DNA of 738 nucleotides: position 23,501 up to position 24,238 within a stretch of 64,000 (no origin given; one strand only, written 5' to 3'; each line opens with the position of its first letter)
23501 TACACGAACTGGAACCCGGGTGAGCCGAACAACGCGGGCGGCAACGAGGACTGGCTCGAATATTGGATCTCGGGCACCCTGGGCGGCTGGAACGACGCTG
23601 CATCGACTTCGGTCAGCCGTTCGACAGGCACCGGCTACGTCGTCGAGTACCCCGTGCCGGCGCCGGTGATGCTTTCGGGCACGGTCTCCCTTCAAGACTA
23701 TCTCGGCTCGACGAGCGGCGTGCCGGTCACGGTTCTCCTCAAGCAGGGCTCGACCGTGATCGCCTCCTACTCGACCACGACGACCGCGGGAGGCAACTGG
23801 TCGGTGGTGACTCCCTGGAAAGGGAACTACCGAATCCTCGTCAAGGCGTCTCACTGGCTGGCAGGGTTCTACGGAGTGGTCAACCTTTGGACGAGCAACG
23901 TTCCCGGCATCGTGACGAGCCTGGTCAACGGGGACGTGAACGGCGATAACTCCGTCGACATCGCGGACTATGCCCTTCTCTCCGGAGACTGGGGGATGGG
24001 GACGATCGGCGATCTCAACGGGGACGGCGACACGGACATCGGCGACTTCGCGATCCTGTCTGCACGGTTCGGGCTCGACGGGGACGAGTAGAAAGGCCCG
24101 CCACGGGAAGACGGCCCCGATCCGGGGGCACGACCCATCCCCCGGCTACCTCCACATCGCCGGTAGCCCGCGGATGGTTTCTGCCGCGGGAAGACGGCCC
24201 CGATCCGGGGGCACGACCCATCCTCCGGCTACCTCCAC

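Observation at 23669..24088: Shared C-terminal cassette (beta-sandwich-like segment + two dockerin-type Ca loops, ending FG-x-GD(E/D)-COOH) on four otherwise unrelated secreted proteins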

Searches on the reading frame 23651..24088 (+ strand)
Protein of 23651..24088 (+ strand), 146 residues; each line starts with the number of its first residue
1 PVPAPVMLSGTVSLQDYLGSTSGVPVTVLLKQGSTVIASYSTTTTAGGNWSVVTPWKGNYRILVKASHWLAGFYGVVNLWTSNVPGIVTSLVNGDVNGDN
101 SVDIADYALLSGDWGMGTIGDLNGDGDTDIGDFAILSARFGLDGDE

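Call 8: find_homologous_proteins(query=A1, max_evalue=0.001)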
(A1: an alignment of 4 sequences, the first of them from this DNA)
Query A1 (4 sequences) (146 aa, profile of the alignment): 189 proteins with E <= 0.001 among 3174 candidates; the best 120 are listed.
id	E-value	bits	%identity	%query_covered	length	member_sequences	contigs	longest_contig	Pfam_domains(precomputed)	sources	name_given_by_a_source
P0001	1.7e-64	234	40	91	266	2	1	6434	PF00404.25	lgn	-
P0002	6.1e-47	177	42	95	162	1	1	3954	PF00404.25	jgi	jgi:type 1 fimbria pilin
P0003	6.2e-47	177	39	98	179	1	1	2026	PF00404.25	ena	-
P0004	6.9e-46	174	40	96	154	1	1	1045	PF00404.25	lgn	-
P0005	9.9e-46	173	34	96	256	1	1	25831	PF16640.12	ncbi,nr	ncbi:MAG: Ig-like domain repeat protein, partial [Armatimonadota bacterium]|nr:Ig-like domain repeat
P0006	5.9e-45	171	43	97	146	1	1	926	-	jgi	jgi:hypothetical protein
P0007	7.8e-45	170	39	85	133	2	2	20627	PF00404.25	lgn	-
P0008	3.2e-44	168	36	95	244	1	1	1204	PF00404.25,PF16640.12,PF01835.26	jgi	-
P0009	5.6e-44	168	35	100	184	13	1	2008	PF00404.25,PF13620.13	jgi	jgi:hypothetical protein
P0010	9.4e-44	167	34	97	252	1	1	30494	-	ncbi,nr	ncbi:hypothetical protein HRbin16_00439 [bacterium HR16]|nr:hypothetical protein HRbin16_00439 [bact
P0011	1.9e-43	166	40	95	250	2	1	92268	PF00404.25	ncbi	-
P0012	2.6e-43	165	40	95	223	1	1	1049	PF00404.25,PF13620.13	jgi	jgi:hypothetical protein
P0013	4.1e-43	165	40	98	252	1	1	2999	PF00404.25,PF13620.13,PF08309.18,PF22904.4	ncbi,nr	ncbi:MAG: hypothetical protein NZ741_11485 [Armatimonadetes bacterium]|nr:hypothetical protein [Arma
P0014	9.9e-43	163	41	95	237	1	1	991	PF00404.25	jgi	jgi:hypothetical protein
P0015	1.7e-42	163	40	95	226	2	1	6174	PF00404.25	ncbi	-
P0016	3.9e-42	162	37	98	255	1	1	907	PF00404.25,PF13620.13,PF08309.18,PF22904.4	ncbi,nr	ncbi:MAG: dockerin type I domain-containing protein, partial [bacterium]|nr:dockerin type I domain-c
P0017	9.7e-42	160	36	88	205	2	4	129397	PF00404.25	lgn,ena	-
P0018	1.2e-41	160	39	95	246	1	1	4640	PF00404.25,PF13620.13,PF22904.4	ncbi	-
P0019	1.3e-41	160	41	95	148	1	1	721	PF00404.25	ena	-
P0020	1.6e-41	160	40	97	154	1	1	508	PF00404.25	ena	-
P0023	9.3e-41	157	37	95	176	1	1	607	PF00404.25,PF13620.13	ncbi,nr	ncbi:MAG: dockerin type I domain-containing protein, partial [Armatimonadetes bacterium]|nr:dockerin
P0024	1.1e-40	157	35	92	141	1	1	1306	PF00404.25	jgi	jgi:hypothetical protein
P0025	2.3e-40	156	39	95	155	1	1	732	PF00404.25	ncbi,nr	ncbi:MAG: dockerin type I domain-containing protein, partial [Armatimonadetes bacterium]|nr:dockerin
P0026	3.7e-40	155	38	99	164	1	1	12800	PF00404.25,PF13620.13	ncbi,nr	ncbi:MAG: dockerin type I domain-containing protein, partial [Armatimonadota bacterium]|nr:dockerin 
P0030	7.3e-40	154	42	97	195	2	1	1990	PF00404.25,PF13620.13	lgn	-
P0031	8.1e-40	154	37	95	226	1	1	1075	PF00404.25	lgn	-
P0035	3.2e-39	152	37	92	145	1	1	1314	PF00404.25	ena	-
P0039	1.6e-38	150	36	99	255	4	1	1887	PF00404.25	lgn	-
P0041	2.1e-38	149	37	95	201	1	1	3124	PF00404.25,PF22904.4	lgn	-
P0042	2.7e-38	149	36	97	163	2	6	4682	PF00404.25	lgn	-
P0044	2.9e-38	149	36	97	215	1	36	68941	PF00404.25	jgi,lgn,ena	jgi:hypothetical protein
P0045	3.7e-38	149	41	98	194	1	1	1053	PF00404.25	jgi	jgi:hypothetical protein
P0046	4.8e-38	148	39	95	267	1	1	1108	PF00404.25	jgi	-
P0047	4.9e-38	148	36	99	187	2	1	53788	PF13620.13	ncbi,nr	ncbi:MAG: hypothetical protein K6U75_12455, partial [Firmicutes bacterium]|nr:hypothetical protein [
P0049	5.1e-38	148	34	92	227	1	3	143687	PF00404.25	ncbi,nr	ncbi:MAG: hypothetical protein HPY54_03800 [Chthonomonadetes bacterium]|nr:hypothetical protein [Cht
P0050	6.3e-38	148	42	95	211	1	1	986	PF00404.25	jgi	jgi:hypothetical protein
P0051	7.1e-38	148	36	99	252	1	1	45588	PF13620.13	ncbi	ncbi:MAG: hypothetical protein ACP5RN_06715, partial [Armatimonadota bacterium]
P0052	9.2e-38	147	50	61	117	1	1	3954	PF00404.25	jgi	jgi:hypothetical protein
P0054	9.6e-38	147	34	92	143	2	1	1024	PF00404.25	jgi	jgi:hypothetical protein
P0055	1.2e-37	147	37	97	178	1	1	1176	PF00404.25,PF13620.13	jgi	jgi:hypothetical protein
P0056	1.2e-37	147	36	95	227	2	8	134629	PF00404.25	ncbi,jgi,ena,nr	ncbi:MAG: hypothetical protein K6U75_16785 [Firmicutes bacterium]|nr:hypothetical protein [Bacillota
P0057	1.3e-37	147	44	97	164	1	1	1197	PF00404.25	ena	-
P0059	2.1e-37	146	38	88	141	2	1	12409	PF00404.25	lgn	-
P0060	2.2e-37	146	39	77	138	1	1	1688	PF00404.25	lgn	-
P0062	2.8e-37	146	38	97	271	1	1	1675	PF00404.25,PF13620.13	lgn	-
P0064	1.1e-36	144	34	95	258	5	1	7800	PF13620.13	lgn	-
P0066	3.9e-36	142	35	97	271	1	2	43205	PF00404.25,PF13620.13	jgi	jgi:plastocyanin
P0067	4.7e-36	142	42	68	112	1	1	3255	PF00404.25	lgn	-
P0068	5.3e-36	142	37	93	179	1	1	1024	PF00404.25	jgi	jgi:hypothetical protein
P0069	7.3e-36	141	35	99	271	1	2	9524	PF00404.25,PF13620.13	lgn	-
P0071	1.8e-35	140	32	100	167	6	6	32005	PF13620.13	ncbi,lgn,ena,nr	ncbi:MAG: carboxypeptidase-like regulatory domain-containing protein [Firmicutes bacterium]|nr:carbo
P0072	4.6e-35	139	37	95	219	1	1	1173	PF00404.25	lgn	-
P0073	4.6e-35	139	32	97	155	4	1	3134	PF13620.13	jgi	-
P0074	4.7e-35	139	43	59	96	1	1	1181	PF00404.25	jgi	jgi:hypothetical protein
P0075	7.8e-35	138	36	95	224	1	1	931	PF00404.25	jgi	jgi:hypothetical protein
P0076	1.3e-34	137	35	94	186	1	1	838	PF13620.13,PF08309.18,PF22904.4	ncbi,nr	ncbi:MAG: hypothetical protein NZ741_12465, partial [Armatimonadetes bacterium]|nr:hypothetical prot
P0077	1.6e-34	137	36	95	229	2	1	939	PF00404.25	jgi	jgi:probable HAF family extracellular repeat protein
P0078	1.9e-34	137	35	81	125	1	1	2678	PF00404.25,PF13620.13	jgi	-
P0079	6.1e-34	135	38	71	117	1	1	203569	PF00404.25,PF13620.13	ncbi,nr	ncbi:MAG: hypothetical protein KatS3mg022_3109 [Armatimonadota bacterium]|nr:MAG: hypothetical prote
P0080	8.9e-34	134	34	99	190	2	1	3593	PF00404.25,PF13620.13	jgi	jgi:hypothetical protein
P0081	2.1e-33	133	34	99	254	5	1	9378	PF00404.25,PF13620.13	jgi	-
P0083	5.9e-33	132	37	97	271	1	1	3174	PF00404.25,PF13620.13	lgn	-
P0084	8.0e-33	131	38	76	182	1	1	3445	PF00404.25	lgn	-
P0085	1.4e-32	130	42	67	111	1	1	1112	PF00404.25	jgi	jgi:hypothetical protein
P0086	1.4e-32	130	45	58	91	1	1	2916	PF00404.25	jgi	jgi:hypothetical protein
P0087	1.6e-32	130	42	67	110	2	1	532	PF00404.25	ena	-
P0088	1.8e-32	130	35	69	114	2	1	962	PF00404.25,PF13620.13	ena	-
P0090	2.0e-32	130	42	71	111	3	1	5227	PF00404.25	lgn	-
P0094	3.9e-32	129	39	69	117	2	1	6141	PF00404.25,PF13620.13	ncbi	-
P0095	4.0e-32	129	32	84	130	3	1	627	PF00404.25,PF13620.13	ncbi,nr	ncbi:MAG: dockerin type I domain-containing protein, partial [Armatimonadetes bacterium]|nr:dockerin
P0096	1.0e-31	128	38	95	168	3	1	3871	PF00404.25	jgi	-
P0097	1.4e-31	127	37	95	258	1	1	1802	PF00404.25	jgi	jgi:plastocyanin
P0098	1.4e-31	127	33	95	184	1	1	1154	PF00404.25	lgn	-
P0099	3.4e-31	126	38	98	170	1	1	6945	PF00404.25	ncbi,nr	ncbi:MAG: hypothetical protein H3C58_06125, partial [Fimbriimonadaceae bacterium]|nr:hypothetical pr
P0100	4.9e-31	125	36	93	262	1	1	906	PF00404.25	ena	-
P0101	7.0e-31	125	36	38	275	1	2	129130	PF00404.25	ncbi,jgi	jgi:Dockerin type I domain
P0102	7.1e-31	125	44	38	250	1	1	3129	PF00404.25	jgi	jgi:hypothetical protein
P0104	9.3e-31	125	41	58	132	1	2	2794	PF00404.25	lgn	-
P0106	1.8e-30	124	38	93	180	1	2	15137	PF00404.25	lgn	-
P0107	2.4e-30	123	47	67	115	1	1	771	PF00404.25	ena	-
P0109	4.2e-30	122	35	99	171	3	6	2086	PF00404.25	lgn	-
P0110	5.6e-30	122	38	84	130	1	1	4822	PF00404.25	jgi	jgi:hypothetical protein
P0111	9.7e-30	121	53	47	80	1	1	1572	PF00404.25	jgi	jgi:hypothetical protein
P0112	7.3e-29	118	30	97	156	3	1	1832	PF00404.25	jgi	jgi:hypothetical protein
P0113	2.0e-28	117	46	56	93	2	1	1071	PF00404.25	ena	-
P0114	2.3e-28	117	47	54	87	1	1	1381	PF00404.25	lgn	-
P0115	1.4e-27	114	41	59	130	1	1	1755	PF00404.25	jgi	-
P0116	1.5e-27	114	40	56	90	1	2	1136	PF00404.25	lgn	-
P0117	2.5e-27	113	41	69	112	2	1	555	PF00404.25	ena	-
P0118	2.9e-27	113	37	98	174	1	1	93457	PF00404.25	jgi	jgi:hypothetical protein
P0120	4.4e-27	113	31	95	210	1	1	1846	PF00404.25,PF13620.13,PF22904.4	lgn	-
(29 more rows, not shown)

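Call 16: search_protein_representatives(alignment_id=A1)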
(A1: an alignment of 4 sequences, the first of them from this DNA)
Query: 4 sequences, 154 profile positions. Proteins with E-value up to 0.001 (for the whole library): 16378; up to 1e-10: 3975; up to 1e-30: 374. The best 150 are listed.
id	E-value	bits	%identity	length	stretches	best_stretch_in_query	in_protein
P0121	1.5e-66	239.2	-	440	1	1-154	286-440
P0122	3.6e-55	202.2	-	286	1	1-153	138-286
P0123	7.5e-55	201.2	-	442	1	2-154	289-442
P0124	2.6e-53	196.2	-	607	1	1-154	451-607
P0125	8.5e-52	191.2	-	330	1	6-153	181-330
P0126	9.7e-52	191.0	-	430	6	94-152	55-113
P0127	7.2e-48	178.5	-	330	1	4-154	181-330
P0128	3.2e-47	176.4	-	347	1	7-154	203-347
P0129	6.4e-47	175.4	-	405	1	4-153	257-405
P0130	1.4e-46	174.3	-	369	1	7-154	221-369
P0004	2.2e-46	173.7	-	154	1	4-154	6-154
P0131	3.3e-46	173.1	-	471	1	7-153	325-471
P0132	3.9e-46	172.9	-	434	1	4-154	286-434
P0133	5.6e-46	172.3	-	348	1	3-154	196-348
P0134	6.6e-46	172.1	-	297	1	5-153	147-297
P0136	9.1e-46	171.6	-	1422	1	3-154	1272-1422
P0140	6.6e-45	168.9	-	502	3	35-153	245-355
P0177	6.8e-41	155.8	-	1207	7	22-147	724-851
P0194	3.8e-40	153.4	-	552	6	91-144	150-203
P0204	1.1e-39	151.9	-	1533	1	4-154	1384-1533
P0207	2.2e-39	150.9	-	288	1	6-154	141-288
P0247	2.7e-37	144.1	-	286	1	7-153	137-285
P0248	2.9e-37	144.0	-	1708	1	8-153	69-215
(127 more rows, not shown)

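Call 24: search_protein_families(library=pfam, proteins=[P0248, P0177, P0140, P0126, P0194, P0136, P0204], max_evalue=0.01)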
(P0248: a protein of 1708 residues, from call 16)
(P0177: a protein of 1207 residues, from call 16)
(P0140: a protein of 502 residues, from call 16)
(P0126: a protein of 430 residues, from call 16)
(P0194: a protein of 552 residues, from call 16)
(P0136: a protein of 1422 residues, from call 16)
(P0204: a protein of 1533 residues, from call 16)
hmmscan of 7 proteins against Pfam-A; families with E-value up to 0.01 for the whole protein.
P0248 (1708 aa): 3 families
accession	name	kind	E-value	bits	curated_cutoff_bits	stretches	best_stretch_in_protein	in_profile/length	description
PF15649.12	Tox-REase-7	-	4.5e-13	49.7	25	1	1612-1692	3-84/84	Restriction endonuclease fold toxin 7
PF05593.20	RHS_repeat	-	1.6e-07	32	22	0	1071-1098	1-29/38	RHS Repeat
PF17780.6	OCRE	-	0.0024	18.3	24.7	0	1440-1475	5-42/52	OCRE domain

P0177 (1207 aa): 12 families
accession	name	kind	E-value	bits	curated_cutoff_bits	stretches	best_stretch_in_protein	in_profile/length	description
PF13620.12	CarboxypepD_reg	-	5.5e-40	136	32.3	5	728-788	17-76/82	Carboxypeptidase regulatory-like domain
PF00404.24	Dockerin_1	-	9.5e-32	109.4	22.9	5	966-1017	2-51/57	Dockerin type I domain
PF13715.12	CarbopepD_reg_2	-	4.4e-25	88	32.2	0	748-786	31-69/88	CarboxypepD_reg-like domain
PF09430.16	EMC7_beta-sandw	-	2.4e-20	73.4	26.6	0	90-123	28-62/122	ER membrane protein complex subunit 7, beta-sandwich domain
PF17210.9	SdrD_B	-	4.2e-17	62.8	29.7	1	727-789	26-85/112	SdrD B-like domain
PF08308.17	PEGA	-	9.1e-16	58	20.8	0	757-793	30-67/71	PEGA domain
PF11589.14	DUF3244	-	2.3e-13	50.4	25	0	692-772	8-88/96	Domain of unknown function (DUF3244)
PF14686.12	fn3_3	-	1.5e-11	44.3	24.4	0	747-786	31-72/75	Polysaccharide lyase family 4, domain II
PF22904.2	NOMO1-like_2nd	-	5.9e-05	23.5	27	0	248-284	39-75/90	BOS complex subunit NOMO1-like, second beta sandwich domain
PF07495.19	Y_Y_Y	-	0.00012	22.3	26.6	0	407-425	27-44/65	Y_Y_Y domain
PF17802.7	SpaA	-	0.0025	18.4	23.1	0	78-107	31-59/91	Prealbumin-like fold domain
PF10423.15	AMNp_N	-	0.0079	16.4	27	0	563-604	41-81/154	Bacterial AMP nucleoside phosphorylase N-terminus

P0140 (502 aa): 3 families
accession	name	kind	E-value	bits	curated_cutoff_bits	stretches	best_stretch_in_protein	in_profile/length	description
PF00404.24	Dockerin_1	-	3.1e-17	63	22.9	2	297-349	2-55/57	Dockerin type I domain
PF13517.12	FG-GAP_3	-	0.00018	22.5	26.9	0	270-307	28-59/61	FG-GAP-like repeat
PF13499.12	EF-hand_7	-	0.0016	19.2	30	0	440-501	8-54/67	EF-hand domain pair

P0126 (430 aa): 1 family
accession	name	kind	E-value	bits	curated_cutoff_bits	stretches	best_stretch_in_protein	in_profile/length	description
PF00404.24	Dockerin_1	-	5.1e-15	55.9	22.9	3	254-304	1-52/57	Dockerin type I domain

P0194 (552 aa): 10 families
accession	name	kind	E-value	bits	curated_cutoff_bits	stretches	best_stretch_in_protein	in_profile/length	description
PF00404.24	Dockerin_1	-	1.1e-73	243.7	22.9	6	401-454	2-56/57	Dockerin type I domain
PF13202.12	EF-hand_5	-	4.7e-20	70.5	25.9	0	68-85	6-23/25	EF hand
PF00036.39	EF-hand_1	-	2.6e-10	39.5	25.4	0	68-86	7-25/29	EF hand domain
PF13405.12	EF-hand_6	-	1.8e-09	36.9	25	0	68-85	7-24/30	EF-hand domain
PF10149.14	TM231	-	4.7e-09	36.3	23.2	0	444-500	63-122/301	Transmembrane protein 231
PF13499.12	EF-hand_7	-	3.4e-07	30.9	30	0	68-115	9-61/67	EF-hand domain pair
PF13517.12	FG-GAP_3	-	0.00019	22.4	26.9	0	222-247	35-58/61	FG-GAP-like repeat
PF14939.11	DCAF15_WD40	-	0.00094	19.4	23.9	0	417-446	172-201/213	DDB1-and CUL4-substrate receptor 15, WD repeat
PF10281.14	Ish1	-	0.0014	19.4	26.6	0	366-378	9-22/37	Putative nuclear envelope organisation protein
PF05753.20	TRAP_beta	-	0.006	16.4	22.4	0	396-423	36-63/178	Translocon-associated protein beta (TRAPB)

P0136 (1422 aa): 3 families
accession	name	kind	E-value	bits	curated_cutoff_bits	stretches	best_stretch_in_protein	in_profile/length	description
PF00082.27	Peptidase_S8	-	1.2e-28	100.7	21.8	1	328-591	4-273/288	Subtilase family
PF16640.11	Big_3_5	-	5.8e-15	56.1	35.5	2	1083-1169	1-83/88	Bacterial Ig-like domain (group 3)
PF00404.24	Dockerin_1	-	0.00045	20.8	22.9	1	1363-1415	2-55/57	Dockerin type I domain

P0204 (1533 aa): 18 families
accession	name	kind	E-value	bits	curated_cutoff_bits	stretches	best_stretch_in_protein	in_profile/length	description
PF22073.2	Cep192_D4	-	2.7e-33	114.9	35.5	2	460-561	3-111/112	Cep192 domain 4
PF22544.2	HYDIN_VesB_CFA65-like_Ig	-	3.1e-32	111.2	25.5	4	898-971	14-88/100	HYDIN/CFA65/VesB-like, Ig-like domain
PF15780.11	ASH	-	1.8e-25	89.4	27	2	466-547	12-93/98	Abnormal spindle-like microcephaly-assoc'd, ASPM-SPD-2-Hydin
PF24507.1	Ig_CFAP65_4th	-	3.4e-20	72.7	27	3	909-952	2-45/76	CFAP65, fourth Ig-like domain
PF19190.6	BACON_2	-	8.9e-16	58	25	2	779-872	2-92/94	Viral BACON domain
PF22067.2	Cep192_D3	-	1.6e-13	51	27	0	472-545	12-85/99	Cep192 domain 3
PF12371.14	TMEM131_like_N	-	1.5e-11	44.8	28.8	1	462-542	2-82/84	Transmembrane protein 131-like N-terminal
PF01551.29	Peptidase_M23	-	1.7e-11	44.6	28.7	1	143-221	24-88/96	Peptidase family M23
PF22076.2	Cep192_D6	-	7.1e-10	39.4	35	1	778-852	3-75/101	Cep192 domain 6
PF07610.17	DUF1573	-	3.4e-07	30.6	26.1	0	895-983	9-94/98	Protein of unknown function (DUF1573)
PF24499.1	Ig_TMEM131L_4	-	3.5e-05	24.7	27.8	0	726-761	90-125/136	TMEM131L fourth Ig-like domain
PF00635.32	Motile_Sperm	-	0.00041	20.6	25.9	0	887-960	2-74/109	MSP (Major sperm protein) domain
PF08239.17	SH3_3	-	0.0006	20.4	27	1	276-329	5-51/54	Bacterial SH3 domain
PF22066.2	Cep192_D8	-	0.00088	19.9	33.5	0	468-559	13-98/101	Cep192 domain 8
PF00404.24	Dockerin_1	-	0.00096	19.7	22.9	1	1474-1526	2-55/57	Dockerin type I domain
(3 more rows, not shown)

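Call 29: search_protein_families(library=pfam, alignment_id=A3, max_evalue=0.001)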
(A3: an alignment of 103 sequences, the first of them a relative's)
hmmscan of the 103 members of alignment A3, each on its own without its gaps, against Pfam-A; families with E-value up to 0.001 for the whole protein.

A. member 1, P0121 (440 aa): 1 family
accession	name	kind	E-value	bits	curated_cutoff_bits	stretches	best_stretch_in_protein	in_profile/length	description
PF00404.24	Dockerin_1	-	3e-07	31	22.9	1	381-433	2-55/57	Dockerin type I domain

B. families by the number of members that match (of 103 scanned): 80 families (the first 25 are shown)
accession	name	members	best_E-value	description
PF00404.24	Dockerin_1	96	3.1e-17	Dockerin type I domain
PF13620.12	CarboxypepD_reg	21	1.3e-17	Carboxypeptidase regulatory-like domain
PF14339.12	DUF4394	6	6.5e-19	Domain of unknown function (DUF4394)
PF00082.27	Peptidase_S8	4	5.9e-43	Subtilase family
PF21959.2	DUF6923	4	3e-15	Repeat of unknown function (DUF6923)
PF11949.14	DUF3466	4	2.8e-13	Protein of unknown function (DUF3466)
PF17210.9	SdrD_B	4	4.1e-05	SdrD B-like domain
PF09286.16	Pro-kuma_activ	2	8.3e-29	Pro-kumamolisin, activation domain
PF00413.30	Peptidase_M10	2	3.3e-14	Matrixin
PF16640.11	Big_3_5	2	3e-10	Bacterial Ig-like domain (group 3)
PF04151.21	PPC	2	3.9e-07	Bacterial pre-peptidase C-terminal domain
PF10282.15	Lactonase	2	1.3e-05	Lactonase, 7-bladed beta-propeller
PF25174.1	Beta-prop_THOC3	1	5e-68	THOC3 beta-propeller domain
PF00400.38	WD40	1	4.5e-40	WD domain, G-beta repeat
PF14870.12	PSII_BNR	1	1.9e-36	Photosynthesis system II assembly factor YCF48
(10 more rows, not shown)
